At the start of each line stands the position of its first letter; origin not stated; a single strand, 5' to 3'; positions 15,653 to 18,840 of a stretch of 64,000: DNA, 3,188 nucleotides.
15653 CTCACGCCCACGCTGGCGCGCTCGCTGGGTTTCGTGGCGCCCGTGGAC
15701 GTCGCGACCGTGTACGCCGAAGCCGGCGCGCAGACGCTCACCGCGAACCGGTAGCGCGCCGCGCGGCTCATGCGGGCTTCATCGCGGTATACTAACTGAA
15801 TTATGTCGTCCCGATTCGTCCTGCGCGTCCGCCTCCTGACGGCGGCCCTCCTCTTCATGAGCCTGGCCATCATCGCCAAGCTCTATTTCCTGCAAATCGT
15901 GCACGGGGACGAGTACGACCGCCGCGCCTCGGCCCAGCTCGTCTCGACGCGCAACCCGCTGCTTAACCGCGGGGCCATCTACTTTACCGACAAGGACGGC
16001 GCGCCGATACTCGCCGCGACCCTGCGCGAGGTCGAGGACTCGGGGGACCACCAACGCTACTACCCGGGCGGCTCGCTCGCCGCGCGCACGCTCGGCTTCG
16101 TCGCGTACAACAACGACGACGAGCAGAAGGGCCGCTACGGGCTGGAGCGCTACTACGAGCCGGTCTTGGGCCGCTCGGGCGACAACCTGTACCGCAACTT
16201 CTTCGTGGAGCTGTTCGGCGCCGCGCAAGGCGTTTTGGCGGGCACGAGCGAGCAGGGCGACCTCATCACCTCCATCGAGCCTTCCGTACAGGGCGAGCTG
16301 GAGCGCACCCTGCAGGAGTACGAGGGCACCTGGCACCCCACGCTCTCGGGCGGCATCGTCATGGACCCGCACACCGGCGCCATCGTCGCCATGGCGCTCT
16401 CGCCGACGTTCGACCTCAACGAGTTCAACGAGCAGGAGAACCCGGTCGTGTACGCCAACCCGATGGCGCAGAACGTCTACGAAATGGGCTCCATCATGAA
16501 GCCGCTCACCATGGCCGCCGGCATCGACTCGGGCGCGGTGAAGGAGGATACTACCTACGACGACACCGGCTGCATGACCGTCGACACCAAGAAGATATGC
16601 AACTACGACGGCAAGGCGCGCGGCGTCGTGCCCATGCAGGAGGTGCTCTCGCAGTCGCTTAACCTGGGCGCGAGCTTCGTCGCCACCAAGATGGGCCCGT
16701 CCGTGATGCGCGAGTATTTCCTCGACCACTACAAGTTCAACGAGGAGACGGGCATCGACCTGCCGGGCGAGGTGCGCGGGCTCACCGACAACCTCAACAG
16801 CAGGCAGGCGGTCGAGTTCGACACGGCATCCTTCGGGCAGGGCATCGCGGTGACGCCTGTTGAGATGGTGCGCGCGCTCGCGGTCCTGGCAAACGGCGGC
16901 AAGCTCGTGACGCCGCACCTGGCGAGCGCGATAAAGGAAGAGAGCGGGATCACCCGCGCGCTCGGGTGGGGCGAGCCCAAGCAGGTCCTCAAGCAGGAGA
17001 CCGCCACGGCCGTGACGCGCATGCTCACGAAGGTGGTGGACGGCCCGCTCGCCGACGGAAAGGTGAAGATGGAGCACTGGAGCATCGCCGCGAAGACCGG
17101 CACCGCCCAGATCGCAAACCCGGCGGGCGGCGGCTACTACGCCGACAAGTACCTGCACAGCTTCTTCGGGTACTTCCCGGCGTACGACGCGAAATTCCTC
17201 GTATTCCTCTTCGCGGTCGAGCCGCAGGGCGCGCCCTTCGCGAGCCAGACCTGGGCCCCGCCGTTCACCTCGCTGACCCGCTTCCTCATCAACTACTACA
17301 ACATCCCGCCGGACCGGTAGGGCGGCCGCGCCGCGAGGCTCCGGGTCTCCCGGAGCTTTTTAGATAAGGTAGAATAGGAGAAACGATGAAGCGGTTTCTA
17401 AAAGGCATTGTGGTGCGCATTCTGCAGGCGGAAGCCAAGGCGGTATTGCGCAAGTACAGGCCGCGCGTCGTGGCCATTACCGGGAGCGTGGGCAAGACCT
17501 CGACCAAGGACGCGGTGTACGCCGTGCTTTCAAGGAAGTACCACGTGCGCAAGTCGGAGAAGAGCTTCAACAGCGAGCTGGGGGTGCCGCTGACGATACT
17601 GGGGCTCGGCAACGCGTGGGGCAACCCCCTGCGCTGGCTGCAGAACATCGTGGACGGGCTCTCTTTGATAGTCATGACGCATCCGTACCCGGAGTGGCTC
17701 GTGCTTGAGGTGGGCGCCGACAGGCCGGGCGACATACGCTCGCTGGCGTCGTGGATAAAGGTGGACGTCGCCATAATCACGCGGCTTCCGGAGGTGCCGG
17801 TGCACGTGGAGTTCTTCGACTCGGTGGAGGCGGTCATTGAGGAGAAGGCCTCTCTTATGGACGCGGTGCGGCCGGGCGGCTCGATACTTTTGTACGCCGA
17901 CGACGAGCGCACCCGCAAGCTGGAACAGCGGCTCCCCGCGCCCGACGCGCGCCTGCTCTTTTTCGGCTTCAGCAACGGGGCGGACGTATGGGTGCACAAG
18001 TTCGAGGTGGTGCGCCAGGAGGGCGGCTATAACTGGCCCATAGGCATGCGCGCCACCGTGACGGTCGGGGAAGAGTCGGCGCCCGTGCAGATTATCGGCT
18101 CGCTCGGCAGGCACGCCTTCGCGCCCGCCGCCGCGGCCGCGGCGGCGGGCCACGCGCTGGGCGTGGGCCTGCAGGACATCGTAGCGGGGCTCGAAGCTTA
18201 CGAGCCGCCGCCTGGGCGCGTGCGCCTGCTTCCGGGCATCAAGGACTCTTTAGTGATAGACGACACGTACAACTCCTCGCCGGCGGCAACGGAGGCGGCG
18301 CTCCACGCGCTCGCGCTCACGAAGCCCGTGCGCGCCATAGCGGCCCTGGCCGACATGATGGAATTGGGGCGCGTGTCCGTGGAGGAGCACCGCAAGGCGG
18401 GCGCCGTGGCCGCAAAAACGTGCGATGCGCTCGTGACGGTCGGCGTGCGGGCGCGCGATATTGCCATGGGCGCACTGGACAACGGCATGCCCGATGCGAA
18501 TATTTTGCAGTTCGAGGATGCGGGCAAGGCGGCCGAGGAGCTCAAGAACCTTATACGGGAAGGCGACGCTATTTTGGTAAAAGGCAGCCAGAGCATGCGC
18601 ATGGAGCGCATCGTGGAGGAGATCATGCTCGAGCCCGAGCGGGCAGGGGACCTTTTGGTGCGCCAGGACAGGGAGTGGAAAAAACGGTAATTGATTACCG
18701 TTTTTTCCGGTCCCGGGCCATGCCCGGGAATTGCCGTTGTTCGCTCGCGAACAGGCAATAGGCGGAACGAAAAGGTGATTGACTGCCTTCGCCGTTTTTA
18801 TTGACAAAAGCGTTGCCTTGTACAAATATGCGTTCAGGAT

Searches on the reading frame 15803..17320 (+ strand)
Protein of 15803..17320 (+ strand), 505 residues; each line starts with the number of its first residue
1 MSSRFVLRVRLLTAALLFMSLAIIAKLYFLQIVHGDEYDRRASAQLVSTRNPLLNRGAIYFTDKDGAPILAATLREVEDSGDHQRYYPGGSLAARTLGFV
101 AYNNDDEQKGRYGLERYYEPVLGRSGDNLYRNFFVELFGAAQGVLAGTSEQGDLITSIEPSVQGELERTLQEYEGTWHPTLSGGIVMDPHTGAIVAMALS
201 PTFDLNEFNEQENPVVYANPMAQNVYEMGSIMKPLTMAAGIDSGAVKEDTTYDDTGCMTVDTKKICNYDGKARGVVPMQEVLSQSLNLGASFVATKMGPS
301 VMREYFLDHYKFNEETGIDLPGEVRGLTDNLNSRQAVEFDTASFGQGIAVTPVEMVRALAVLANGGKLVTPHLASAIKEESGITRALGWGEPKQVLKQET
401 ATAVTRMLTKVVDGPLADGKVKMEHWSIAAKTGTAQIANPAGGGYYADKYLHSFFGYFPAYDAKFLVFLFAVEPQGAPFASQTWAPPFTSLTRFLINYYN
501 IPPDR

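Call 79: search_protein_families(library=pfam, proteins=[window:15803-17320:+], max_evalue=0.00001)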
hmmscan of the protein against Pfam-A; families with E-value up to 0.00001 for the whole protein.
window:15803-17320:+ (505 aa): 1 family
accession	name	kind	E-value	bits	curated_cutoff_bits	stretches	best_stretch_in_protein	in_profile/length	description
PF00905.27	Transpeptidase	-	2.9e-65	220.9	22.1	1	185-475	4-282/299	Penicillin binding protein transpeptidase domain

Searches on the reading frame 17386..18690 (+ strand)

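Call 79: search_protein_families(library=pfam, proteins=[window:17386-18690:+], max_evalue=0.00001)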
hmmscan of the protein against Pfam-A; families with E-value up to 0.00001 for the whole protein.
window:17386-18690:+ (434 aa): 2 families
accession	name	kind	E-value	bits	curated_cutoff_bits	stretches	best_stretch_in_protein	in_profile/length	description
PF08245.18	Mur_ligase_M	-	1.5e-24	87.5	24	2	99-254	54-199/200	Mur ligase middle domain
PF02875.26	Mur_ligase_C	-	1.2e-16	62.2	28.4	1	277-401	1-126/127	Mur ligase, glutamate ligase domain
